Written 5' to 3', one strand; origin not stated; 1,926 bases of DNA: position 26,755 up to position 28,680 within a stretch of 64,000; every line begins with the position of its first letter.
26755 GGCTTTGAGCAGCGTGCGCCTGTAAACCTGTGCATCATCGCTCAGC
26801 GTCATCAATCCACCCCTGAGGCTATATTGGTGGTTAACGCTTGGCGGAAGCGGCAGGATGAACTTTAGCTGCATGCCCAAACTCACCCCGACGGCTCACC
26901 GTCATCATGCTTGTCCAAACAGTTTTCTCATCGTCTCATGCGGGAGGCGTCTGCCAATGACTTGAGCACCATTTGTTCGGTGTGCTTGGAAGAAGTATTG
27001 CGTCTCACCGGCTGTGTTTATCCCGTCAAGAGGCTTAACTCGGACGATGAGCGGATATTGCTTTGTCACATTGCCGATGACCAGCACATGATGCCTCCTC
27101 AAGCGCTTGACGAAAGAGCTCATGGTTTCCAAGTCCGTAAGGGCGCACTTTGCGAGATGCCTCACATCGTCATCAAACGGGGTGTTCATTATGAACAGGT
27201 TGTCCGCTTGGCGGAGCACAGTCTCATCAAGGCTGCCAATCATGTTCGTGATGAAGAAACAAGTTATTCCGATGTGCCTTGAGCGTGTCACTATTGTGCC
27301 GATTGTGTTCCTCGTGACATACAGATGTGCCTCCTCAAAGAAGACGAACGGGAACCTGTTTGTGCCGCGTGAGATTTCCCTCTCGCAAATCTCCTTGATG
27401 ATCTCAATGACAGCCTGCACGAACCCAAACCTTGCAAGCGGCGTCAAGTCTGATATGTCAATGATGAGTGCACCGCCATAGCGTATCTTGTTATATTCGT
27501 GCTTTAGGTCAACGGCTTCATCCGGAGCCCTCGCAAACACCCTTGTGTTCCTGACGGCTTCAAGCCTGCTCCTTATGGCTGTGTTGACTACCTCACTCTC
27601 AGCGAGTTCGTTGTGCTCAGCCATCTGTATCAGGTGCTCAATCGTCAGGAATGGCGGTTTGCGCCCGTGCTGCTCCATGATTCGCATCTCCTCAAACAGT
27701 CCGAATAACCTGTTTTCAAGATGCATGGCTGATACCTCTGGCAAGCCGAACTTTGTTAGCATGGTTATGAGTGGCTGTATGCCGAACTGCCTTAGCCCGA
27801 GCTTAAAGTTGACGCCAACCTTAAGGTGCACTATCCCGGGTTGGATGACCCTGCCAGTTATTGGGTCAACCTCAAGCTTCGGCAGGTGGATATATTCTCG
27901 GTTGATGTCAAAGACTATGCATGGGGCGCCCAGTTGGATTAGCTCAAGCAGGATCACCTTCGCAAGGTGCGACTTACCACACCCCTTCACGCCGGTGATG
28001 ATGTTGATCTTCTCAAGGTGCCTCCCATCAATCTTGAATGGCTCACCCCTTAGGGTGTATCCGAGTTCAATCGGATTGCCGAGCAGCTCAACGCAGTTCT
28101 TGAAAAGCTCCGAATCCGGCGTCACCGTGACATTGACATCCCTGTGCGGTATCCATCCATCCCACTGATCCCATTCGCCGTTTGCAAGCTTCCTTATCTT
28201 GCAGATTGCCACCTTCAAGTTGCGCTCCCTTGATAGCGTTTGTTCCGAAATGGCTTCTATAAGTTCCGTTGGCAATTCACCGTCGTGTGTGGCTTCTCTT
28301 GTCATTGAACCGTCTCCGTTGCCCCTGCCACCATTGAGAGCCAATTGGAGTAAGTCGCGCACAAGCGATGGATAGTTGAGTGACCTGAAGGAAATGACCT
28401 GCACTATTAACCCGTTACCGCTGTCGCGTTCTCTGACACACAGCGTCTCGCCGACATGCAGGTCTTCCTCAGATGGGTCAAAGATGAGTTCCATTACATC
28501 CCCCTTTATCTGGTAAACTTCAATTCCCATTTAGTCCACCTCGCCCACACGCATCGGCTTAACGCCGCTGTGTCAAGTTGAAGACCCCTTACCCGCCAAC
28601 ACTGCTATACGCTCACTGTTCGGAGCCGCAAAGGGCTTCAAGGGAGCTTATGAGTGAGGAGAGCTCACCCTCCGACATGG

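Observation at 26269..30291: Four-gene cassette of XRE-ImmA switch, GemA-like protein, HerA-type ATPase and RusA-family nuclease: candidate undescribed ATPase-nuclease (defence-like) module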

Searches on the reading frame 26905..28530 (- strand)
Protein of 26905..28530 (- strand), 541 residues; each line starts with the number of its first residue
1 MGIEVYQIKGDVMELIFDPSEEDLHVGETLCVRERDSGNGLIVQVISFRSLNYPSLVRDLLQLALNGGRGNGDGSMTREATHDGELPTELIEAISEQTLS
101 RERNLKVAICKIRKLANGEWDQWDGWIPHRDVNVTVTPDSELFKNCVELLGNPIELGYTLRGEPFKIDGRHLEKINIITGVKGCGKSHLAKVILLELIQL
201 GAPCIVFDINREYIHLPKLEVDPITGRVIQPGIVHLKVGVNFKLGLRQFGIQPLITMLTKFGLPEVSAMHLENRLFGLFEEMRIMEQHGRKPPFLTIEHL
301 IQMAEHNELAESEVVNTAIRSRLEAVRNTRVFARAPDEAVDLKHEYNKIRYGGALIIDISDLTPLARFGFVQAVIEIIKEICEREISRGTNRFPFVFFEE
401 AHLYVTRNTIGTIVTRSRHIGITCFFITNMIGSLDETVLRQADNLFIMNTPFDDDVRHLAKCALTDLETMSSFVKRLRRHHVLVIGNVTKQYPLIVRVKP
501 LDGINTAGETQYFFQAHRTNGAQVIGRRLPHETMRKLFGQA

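Call 3: search_protein_families(library=pfam, proteins=[window:26905-28530:-], max_evalue=1)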
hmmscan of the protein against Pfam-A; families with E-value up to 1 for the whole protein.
window:26905-28530:- (541 aa): 6 families
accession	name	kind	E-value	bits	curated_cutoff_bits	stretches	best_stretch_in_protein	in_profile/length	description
PF01935.23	DUF87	-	1.6e-09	38.7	23.2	1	155-363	2-205/220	Helicase HerA, central domain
PF20720.3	nSTAND3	-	0.012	15.7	27.2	1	174-206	18-50/155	Novel STAND NTPase 3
PF12846.13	AAA_10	-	0.064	12.7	27.5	0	177-212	25-60/362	AAA-like domain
PF13173.12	AAA_14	-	0.086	13.3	27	1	174-198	3-27/129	AAA domain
PF01637.24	ATPase_2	-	0.089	13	33.2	1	172-202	19-49/225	ATPase domain predominantly from Archaea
PF24883.2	NPHP3_N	-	0.16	12.6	24.8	1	175-207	24-56/164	Nephrocystin 3, N-terminal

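Call 4: search_protein_families(library=padloc, proteins=[window:26905-28530:-], max_evalue=1)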
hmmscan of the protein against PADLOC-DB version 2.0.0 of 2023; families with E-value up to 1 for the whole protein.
window:26905-28530:- (541 aa): 13 families
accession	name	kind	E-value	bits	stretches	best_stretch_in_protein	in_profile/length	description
PDLC04140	mad8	-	1.1e-12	46.2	1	173-490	27-292/314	mads_8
PDLC01055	HerA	-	2.9e-09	34.3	2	302-500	330-526/532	Type III coevolved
PDLC04105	HerA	-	9e-09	32.4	2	355-499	382-536/576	-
PDLC00914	TRIP13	-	0.00061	17.3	1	418-477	185-244/302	TRIP13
PDLC04787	PDC-S01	-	0.0015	15.5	1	172-202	26-56/412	-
PDLC02188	HerA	-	0.0021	15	1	397-504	432-548/578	-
PDLC02185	HerA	-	0.0029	14.4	1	153-215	141-207/585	-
PDLC04100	HerA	-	0.0059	13.3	1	172-214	162-205/580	-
PDLC04213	HEC-02A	-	0.012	13.1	1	171-194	21-44/337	-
PDLC04214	HEC-02A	-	0.02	12.2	1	166-193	15-42/338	-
PDLC04102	HerA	-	0.03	10.6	1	418-500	540-621/654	-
PDLC04103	HerA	-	0.044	10.1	1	177-218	176-217/579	-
PDLC04099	HerA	-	0.046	11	1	176-215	172-212/214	-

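Call 5: search_protein_families(library=phrogs, proteins=[window:26905-28530:-], max_evalue=1)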
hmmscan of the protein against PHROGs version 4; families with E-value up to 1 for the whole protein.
window:26905-28530:- (541 aa): 6 families
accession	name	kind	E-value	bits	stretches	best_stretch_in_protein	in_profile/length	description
phrog_7035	-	unknown function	7e-14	52.1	2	351-499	447-606/969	-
phrog_2666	-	head and packaging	2.8e-09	37.2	2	395-484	424-517/555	terminase large subunit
phrog_5156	-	unknown function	0.00067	18.8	1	390-520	655-788/824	-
phrog_50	-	DNA, RNA and nucleotide metabolism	0.0015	18.7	1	176-210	372-406/570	DnaC-like helicase loader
phrog_2376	-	other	0.054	13.8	1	177-208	78-109/363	ATPase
phrog_3277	-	DNA, RNA and nucleotide metabolism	0.3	11.9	0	177-199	14-36/168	DnaC-like helicase loader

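Call 6: search_protein_families(library=ncbifam, proteins=[window:26905-28530:-], max_evalue=1)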
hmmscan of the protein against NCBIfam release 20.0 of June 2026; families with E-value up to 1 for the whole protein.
window:26905-28530:- (541 aa): 7 families
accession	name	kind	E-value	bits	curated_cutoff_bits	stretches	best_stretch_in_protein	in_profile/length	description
NF040937.1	HerA_Thermprot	equivalog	4.2e-06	25.4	800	1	327-503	280-466/487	DNA double-strand break repair helicase HerA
NF045975.1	VirB4_plasma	equivalog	0.00022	19.1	590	1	165-216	507-558/894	Mbov_0397 family ICE element conjugal transfer ATPase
NF053655.1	CedD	equivalog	0.00032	19.5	600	1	177-216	225-264/527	DNA-translocating ATPase CedD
NF042944.1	HerA_antiphage_2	equivalog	0.0023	16.8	850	1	391-508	425-552/576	anti-phage-associated helicase HerA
NF042943.1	HerA_antiphage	equivalog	0.015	13.9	800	1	153-214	134-198/566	anti-phage-associated helicase HerA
NF045998.1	cleave_ABC_plasm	equivalog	0.11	10.7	500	1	154-202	474-522/673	Mbov_0121 family peptidase domain-containing ABC transporter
NF038214.1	IS21_help_AAA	equivalog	0.14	11.8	200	1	177-201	94-118/232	IS21-like element helper ATPase IstB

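Call 7: find_homologous_proteins(query=window:26905-28530:-, max_evalue=0.001)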
Query window:26905-28530:- (541 aa): 958 proteins with E <= 0.001 among 8000 candidates; the best 120 are listed.
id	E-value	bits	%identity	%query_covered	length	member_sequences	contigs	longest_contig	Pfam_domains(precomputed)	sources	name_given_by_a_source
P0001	0.0e+0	1228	100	100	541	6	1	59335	PF01935.24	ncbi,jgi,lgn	ncbi:MAG: hypothetical protein GDYSWBUE_000945 [Candidatus Fervidibacterota bacterium]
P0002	0.0e+0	1115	90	100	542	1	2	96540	PF01935.24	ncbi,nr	ncbi:MAG: ATP-binding protein [Armatimonadota bacterium]|nr:ATP-binding protein [Armatimonadota bact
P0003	0.0e+0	1076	86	100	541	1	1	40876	PF01935.24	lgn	-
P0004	0.0e+0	1059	85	100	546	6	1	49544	PF01935.24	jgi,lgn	jgi:hypothetical protein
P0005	1.2e-254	864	82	85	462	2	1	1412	PF01935.24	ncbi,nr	ncbi:MAG TPA: ATP-binding protein, partial [Armatimonadetes bacterium]|nr:ATP-binding protein [Armat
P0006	2.1e-240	817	67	97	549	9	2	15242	PF01935.24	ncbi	-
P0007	7.4e-233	792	65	96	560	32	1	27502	PF01935.24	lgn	-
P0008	6.5e-232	789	65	96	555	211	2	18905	PF01935.24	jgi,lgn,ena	-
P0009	4.3e-231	786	65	95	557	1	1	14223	PF01935.24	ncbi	-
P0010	9.8e-230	782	65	96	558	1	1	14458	PF01935.24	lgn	-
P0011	1.9e-229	781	65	99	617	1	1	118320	PF01935.24,PF20964.3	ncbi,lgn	-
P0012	2.8e-229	780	65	98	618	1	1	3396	PF01935.24,PF20964.3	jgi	-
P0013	1.5e-228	778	65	95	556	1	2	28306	PF01935.24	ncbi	-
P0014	1.9e-227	774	66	96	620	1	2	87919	PF01935.24,PF20964.3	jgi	-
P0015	1.2e-226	771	65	95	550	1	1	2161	PF01935.24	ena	-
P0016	1.3e-225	768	64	99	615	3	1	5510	PF01935.24,PF20964.3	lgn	-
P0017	8.8e-225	765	65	95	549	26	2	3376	PF01935.24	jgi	jgi:hypothetical protein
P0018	2.3e-223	761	64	95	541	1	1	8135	PF01935.24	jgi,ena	-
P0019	6.7e-223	759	64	96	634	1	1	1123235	PF01935.24,PF20964.3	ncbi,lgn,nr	ncbi:MAG: hypothetical protein KatS3mg131_0044 [Candidatus Tectimicrobiota bacterium]|nr:MAG: hypoth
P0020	5.1e-222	756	64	97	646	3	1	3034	PF01935.24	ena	-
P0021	4.3e-221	753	64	99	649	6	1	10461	PF01935.24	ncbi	ncbi:MAG: DUF87 domain-containing protein [Candidatus Tectomicrobia bacterium]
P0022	8.8e-221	752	63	97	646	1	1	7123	PF01935.24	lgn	-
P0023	1.1e-220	752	63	96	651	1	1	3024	PF01935.24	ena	-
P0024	1.4e-220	751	64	97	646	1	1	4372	PF01935.24,PF20964.3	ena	-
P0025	1.7e-220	751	64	97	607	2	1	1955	PF01935.24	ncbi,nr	ncbi:MAG TPA: DUF87 domain-containing protein, partial [Candidatus Saccharimonadia bacterium]|nr:DUF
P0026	1.8e-220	751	64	96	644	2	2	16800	PF01935.24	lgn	-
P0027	3.6e-220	750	63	96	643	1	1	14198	PF01935.24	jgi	jgi:hypothetical protein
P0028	4.3e-220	750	63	97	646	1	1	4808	PF01935.24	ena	-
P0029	5.0e-220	750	64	97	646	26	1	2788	PF01935.24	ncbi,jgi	-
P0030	5.1e-220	750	63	97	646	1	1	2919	PF01935.24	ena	-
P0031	7.2e-220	749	64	96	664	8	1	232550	PF01935.24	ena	-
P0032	7.6e-220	749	63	97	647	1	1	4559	PF01935.24,PF20964.3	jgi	jgi:hypothetical protein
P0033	8.1e-220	749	64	97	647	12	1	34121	PF01935.24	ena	-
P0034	8.2e-220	749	64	96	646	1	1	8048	PF01935.24,PF20964.3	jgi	jgi:DNA helicase HerA-like ATPase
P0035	8.6e-220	749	63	97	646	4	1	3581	PF01935.24,PF20964.3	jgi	jgi:uncharacterized protein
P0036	9.4e-220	749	63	97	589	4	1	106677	PF01935.24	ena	-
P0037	9.9e-220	749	62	98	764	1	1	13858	PF01935.24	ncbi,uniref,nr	ncbi:MAG: DUF87 domain-containing protein [Candidatus Tectomicrobia bacterium]|uniref:DUF87 domain-c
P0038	1.2e-219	748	64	97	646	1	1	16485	PF01935.24,PF20964.3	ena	-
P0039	1.2e-219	748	64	96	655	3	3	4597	PF01935.24,PF20964.3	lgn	-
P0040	1.5e-219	748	63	97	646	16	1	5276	PF01935.24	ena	-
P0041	1.5e-219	748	63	97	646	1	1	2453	PF01935.24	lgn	-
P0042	1.6e-219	748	62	98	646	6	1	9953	PF01935.24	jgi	jgi:DNA helicase HerA-like ATPase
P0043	1.7e-219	748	63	97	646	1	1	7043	PF01935.24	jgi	jgi:DNA helicase HerA-like ATPase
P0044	2.4e-219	747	63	97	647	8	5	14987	PF01935.24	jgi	jgi:DNA helicase HerA-like ATPase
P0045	3.2e-219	747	63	96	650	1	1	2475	PF01935.24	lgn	-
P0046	3.4e-219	747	63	97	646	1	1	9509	PF01935.24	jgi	jgi:DNA helicase HerA-like ATPase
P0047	3.6e-219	747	62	99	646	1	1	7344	PF01935.24,PF20964.3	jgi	jgi:DNA helicase HerA-like ATPase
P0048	3.8e-219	747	63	97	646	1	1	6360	PF01935.24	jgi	jgi:uncharacterized protein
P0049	4.1e-219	747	62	96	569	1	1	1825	PF01935.24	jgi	jgi:hypothetical protein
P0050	4.2e-219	747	64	96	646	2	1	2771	PF01935.24,PF20964.3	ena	-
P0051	4.3e-219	746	64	97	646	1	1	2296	PF01935.24,PF20964.3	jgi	jgi:DNA helicase HerA-like ATPase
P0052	4.5e-219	746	63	97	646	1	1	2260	PF01935.24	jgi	jgi:Helicase HerA, central domain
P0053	4.7e-219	746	63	97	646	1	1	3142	PF01935.24,PF20964.3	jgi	jgi:uncharacterized protein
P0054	5.3e-219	746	64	97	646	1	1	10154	PF01935.24,PF20964.3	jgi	-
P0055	5.3e-219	746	64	97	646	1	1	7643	PF01935.24,PF20964.3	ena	-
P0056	5.3e-219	746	64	97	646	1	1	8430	PF01935.24,PF20964.3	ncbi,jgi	-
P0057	6.5e-219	746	63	97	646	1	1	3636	PF01935.24,PF20964.3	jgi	jgi:DNA helicase HerA-like ATPase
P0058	6.9e-219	746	63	97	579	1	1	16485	PF01935.24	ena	-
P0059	7.6e-219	746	63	97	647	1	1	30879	PF01935.24,PF20964.3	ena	-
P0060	8.3e-219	746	63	97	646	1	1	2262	PF01935.24,PF20964.3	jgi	jgi:uncharacterized protein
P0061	8.4e-219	746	63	96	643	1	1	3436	PF01935.24,PF20964.3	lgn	-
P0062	9.2e-219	745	64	96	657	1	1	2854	PF01935.24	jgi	jgi:hypothetical protein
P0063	9.5e-219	745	64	96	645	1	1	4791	PF01935.24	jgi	jgi:hypothetical protein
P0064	9.6e-219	745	64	95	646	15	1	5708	PF01935.24,PF20964.3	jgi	jgi:DNA helicase HerA-like ATPase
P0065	9.7e-219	745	63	97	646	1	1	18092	PF01935.24,PF20964.3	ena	-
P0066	1.2e-218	745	64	97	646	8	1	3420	PF01935.24,PF20964.3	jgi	-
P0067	1.3e-218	745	61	99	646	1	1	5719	PF01935.24,PF20964.3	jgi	-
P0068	1.4e-218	745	62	100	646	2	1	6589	PF01935.24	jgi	jgi:uncharacterized protein DUF87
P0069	1.5e-218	745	64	96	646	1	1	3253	PF01935.24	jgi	jgi:uncharacterized protein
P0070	1.5e-218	745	63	97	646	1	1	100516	PF01935.24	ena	-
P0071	1.6e-218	745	63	97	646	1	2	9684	PF01935.24,PF20964.3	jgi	jgi:DNA helicase HerA-like ATPase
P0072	1.7e-218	744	62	100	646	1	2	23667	PF01935.24,PF20964.3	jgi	jgi:uncharacterized protein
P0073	1.9e-218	744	62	96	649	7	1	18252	PF01935.24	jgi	jgi:hypothetical protein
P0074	2.0e-218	744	62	96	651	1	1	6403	PF01935.24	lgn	-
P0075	2.1e-218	744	63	97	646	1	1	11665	PF01935.24,PF20964.3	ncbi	-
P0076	2.1e-218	744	63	98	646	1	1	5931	PF01935.24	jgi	jgi:DNA helicase HerA-like ATPase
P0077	2.4e-218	744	64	96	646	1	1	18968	PF01935.24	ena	-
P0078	2.7e-218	744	63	97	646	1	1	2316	PF01935.24,PF20964.3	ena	-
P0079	2.9e-218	744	63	97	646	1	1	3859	PF01935.24,PF20964.3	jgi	-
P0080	2.9e-218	744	63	97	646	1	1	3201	PF01935.24,PF20964.3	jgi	-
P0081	3.0e-218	744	63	97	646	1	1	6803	PF01935.24,PF20964.3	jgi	-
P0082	3.3e-218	744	64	95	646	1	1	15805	PF01935.24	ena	-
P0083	3.4e-218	744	63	96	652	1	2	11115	PF01935.24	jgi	jgi:hypothetical protein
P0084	3.6e-218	743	63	97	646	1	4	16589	PF01935.24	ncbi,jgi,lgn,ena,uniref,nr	ncbi:MAG: DUF87 domain-containing protein [Candidatus Tectomicrobia bacterium]|uniref:DUF87 domain-c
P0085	3.8e-218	743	63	96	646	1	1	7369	PF01935.24,PF20964.3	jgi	jgi:DNA helicase HerA-like ATPase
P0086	3.9e-218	743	63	97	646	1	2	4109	PF01935.24,PF20964.3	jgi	-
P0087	4.0e-218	743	63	97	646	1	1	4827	PF01935.24,PF20964.3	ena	-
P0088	4.1e-218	743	63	96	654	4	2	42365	PF01935.24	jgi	jgi:hypothetical protein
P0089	5.2e-218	743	62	99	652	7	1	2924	PF01935.24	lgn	-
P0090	5.2e-218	743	64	95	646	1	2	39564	PF01935.24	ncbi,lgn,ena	-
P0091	5.5e-218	743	63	98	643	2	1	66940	PF01935.24,PF20964.3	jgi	jgi:hypothetical protein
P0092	6.3e-218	743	63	95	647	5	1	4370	PF01935.24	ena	-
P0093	6.4e-218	743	64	95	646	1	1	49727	PF01935.24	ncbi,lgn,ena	-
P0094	7.0e-218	742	63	95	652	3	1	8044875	PF01935.24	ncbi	-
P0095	8.7e-218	742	62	97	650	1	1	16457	PF01935.24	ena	-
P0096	8.9e-218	742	63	97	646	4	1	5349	PF01935.24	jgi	-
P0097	9.2e-218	742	63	96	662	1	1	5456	PF01935.24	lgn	-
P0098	1.0e-217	742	62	97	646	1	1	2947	PF01935.24,PF20964.3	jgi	-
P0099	1.0e-217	742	63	97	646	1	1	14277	PF01935.24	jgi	jgi:hypothetical protein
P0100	1.1e-217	742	62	96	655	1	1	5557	PF01935.24,PF20964.3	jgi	-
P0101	1.2e-217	742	63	96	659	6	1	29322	PF01935.24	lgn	-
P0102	1.2e-217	742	61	98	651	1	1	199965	PF01935.24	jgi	jgi:hypothetical protein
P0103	1.3e-217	742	63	97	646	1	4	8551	PF01935.24,PF20964.3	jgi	-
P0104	1.4e-217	741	63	95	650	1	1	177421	PF01935.24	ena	-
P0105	1.7e-217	741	63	95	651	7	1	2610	PF01935.24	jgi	jgi:uncharacterized protein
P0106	1.8e-217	741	63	97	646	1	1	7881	PF01935.24,PF20964.3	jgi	jgi:DNA helicase HerA-like ATPase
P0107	1.9e-217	741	64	95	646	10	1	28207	PF01935.24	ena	-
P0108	2.2e-217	741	63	97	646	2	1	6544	PF01935.24,PF20964.3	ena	-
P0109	2.2e-217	741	62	96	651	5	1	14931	PF01935.24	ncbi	-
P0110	2.3e-217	741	63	97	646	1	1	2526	PF01935.24,PF20964.3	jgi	jgi:DNA helicase HerA-like ATPase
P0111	2.4e-217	741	63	97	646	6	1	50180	PF01935.24,PF20964.3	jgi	jgi:uncharacterized protein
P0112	2.7e-217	741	63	97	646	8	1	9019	PF01935.24,PF20964.3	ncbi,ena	-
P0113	3.2e-217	740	63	96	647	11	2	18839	PF01935.24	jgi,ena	jgi:uncharacterized protein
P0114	3.3e-217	740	63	97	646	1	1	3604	PF01935.24,PF20964.3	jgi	jgi:uncharacterized protein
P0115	3.5e-217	740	63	95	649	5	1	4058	PF01935.24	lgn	-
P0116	4.3e-217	740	62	98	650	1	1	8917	PF01935.24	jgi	jgi:hypothetical protein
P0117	4.5e-217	740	63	96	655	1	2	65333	PF01935.24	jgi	jgi:hypothetical protein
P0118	4.9e-217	740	63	95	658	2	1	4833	PF01935.24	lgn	-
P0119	5.1e-217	740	63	95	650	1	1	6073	PF01935.24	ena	-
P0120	6.4e-217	739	64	95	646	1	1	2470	PF01935.24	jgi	-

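Call 8: find_related_loci(query=window:26905-28530:-, collection=genome_contigs, flank=8000)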
Query window:26905-28530:- (541 aa) in genome_contigs; peptide patterns used: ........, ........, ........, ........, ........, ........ (x = any residue, [..] = any of these).
116 stretches matched a pattern; 50 encode a relative of the query (tblastn E <= 1e-3); 50 distinct loci.
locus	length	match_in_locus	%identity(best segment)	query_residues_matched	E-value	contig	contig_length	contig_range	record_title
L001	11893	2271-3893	90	1-541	0e+0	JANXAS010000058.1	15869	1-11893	MAG: Armatimonadota bacterium isolate SKYB128 NODE_58_length_15869_cov_5.411601, whole genome shotgun sequence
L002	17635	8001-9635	85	1-541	0e+0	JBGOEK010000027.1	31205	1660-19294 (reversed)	MAG: Candidatus Thermosaccharophagus yellowstonensis isolate 3300025546_9 Ga0209225_1000917, whole genome shotgun sequen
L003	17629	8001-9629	85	1-541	0e+0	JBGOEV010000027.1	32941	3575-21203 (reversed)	MAG: Candidatus Thermosaccharophagus gerlachensis isolate 3300020139_22 Ga0197143_1000708, whole genome shotgun sequence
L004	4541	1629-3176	66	1-519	0e+0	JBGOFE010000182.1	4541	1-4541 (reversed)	MAG: Candidatus Fervidibacter sp. isolate 3300000865_6 GxsBSedJan11_1004935, whole genome shotgun sequence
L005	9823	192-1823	64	1-540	0e+0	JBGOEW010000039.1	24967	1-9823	MAG: Candidatus Fervidibacter sp. isolate 3300020139_18 Ga0197143_1001054, whole genome shotgun sequence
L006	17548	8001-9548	66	1-519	0e+0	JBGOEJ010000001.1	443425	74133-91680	MAG: Candidatus Fervidibacter canadensis isolate 3300025775_14 Ga0209276_100020, whole genome shotgun sequence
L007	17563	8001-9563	65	1-519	0e+0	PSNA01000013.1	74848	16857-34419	MAG: Candidatus Fervidibacterota bacterium isolate ERB_15_1 NODE_48_length_74848_cov_7.710524, whole genome shotgun sequ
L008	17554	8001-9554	66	1-519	0e+0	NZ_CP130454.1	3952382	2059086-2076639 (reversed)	Candidatus Fervidibacter sacchari strain PD1 chromosome, complete genome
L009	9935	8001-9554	65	1-519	0e+0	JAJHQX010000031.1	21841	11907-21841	MAG: Armatimonadota bacterium isolate Bin S17 scaffold_467_c1, whole genome shotgun sequence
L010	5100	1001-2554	65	1-519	0e+0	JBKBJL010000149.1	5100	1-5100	MAG: Armatimonadota bacterium isolate 21I_069.bin.50 NODE_149_length_5100_cov_5.085805, whole genome shotgun sequence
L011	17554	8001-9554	65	1-519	0e+0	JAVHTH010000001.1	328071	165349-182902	MAG: Candidatus Fervidibacter sinensis isolate DRTY-8.bins.21.TC_201808 NODE_11_length_328071_cov_27.635734, whole genom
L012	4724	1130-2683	64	1-519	0e+0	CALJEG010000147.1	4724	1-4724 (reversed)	MAG: uncultured bacterium isolate S1_Bin_METABAT__294_1 genome assembly, contig: c_000000268485, whole genome shotgun se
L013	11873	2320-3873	64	1-519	0e+0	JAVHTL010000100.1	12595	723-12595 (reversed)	MAG: Armatimonadota bacterium isolate QQ.bins.148.TC_201808 NODE_5744_length_12595_cov_1.552936, whole genome shotgun se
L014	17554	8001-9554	65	1-519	0e+0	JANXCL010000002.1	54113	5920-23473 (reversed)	MAG: Armatimonadota bacterium isolate SKYB71 NODE_2_length_54113_cov_12.438045, whole genome shotgun sequence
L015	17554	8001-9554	64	1-519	0e+0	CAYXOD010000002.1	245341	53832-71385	MAG TPA_asm: uncultured bacterium isolate binchicken_co40_25 genome assembly, contig: NODE_51_length_245341_cov_109.7606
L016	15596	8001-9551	64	1-519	0e+0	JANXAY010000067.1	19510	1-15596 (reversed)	MAG: Armatimonadota bacterium isolate SKYB17 NODE_67_length_19510_cov_335.707251, whole genome shotgun sequence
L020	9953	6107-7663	56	1-515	0e+0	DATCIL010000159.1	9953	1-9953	MAG TPA_asm: Anaerolineales bacterium isolate SMAG_U7858 k141_622579, whole genome shotgun sequence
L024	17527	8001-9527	55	1-515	0e+0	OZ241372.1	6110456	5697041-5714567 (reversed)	MAG: Anaerolineae bacterium isolate 91413526-a19b-453a-ba52-6be33c551559 genome assembly, chromosome: 1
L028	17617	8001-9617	54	1-518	0e+0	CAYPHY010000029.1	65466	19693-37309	MAG TPA_asm: uncultured Ardenticatenaceae bacterium isolate binchicken_co59_761 genome assembly, contig: NODE_548_length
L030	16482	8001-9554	54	1-515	0e+0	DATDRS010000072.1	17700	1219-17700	MAG TPA_asm: Anaerolineales bacterium isolate SMAG_U7983 k141_2515148, whole genome shotgun sequence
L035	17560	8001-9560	53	1-516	0e+0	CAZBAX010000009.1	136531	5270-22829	MAG TPA_asm: uncultured Anaerolinea sp. isolate SRP287051_co2_135 genome assembly, contig: NODE_236_length_136531_cov_24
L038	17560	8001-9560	53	1-510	5e-180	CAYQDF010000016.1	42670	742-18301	MAG TPA_asm: uncultured Anaerolineaceae bacterium isolate binchicken_co107_414 genome assembly, contig: NODE_2257_length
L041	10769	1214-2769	62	1-515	5e-172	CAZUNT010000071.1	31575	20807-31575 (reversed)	MAG TPA_asm: uncultured Caldilineaceae bacterium isolate binchicken_co7_199 genome assembly, contig: NODE_2279_length_31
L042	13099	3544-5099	61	1-515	2e-173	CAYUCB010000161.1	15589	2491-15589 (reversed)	MAG TPA_asm: uncultured Caldilineaceae bacterium isolate binchicken_co186_200 genome assembly, contig: NODE_4662_length_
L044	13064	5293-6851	61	1-523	2e-167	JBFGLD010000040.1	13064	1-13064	MAG: Anaerolineae bacterium isolate Mix_sand03.2021.01.D.74 k141_2387063_length_13064_cov_8.9291, whole genome shotgun s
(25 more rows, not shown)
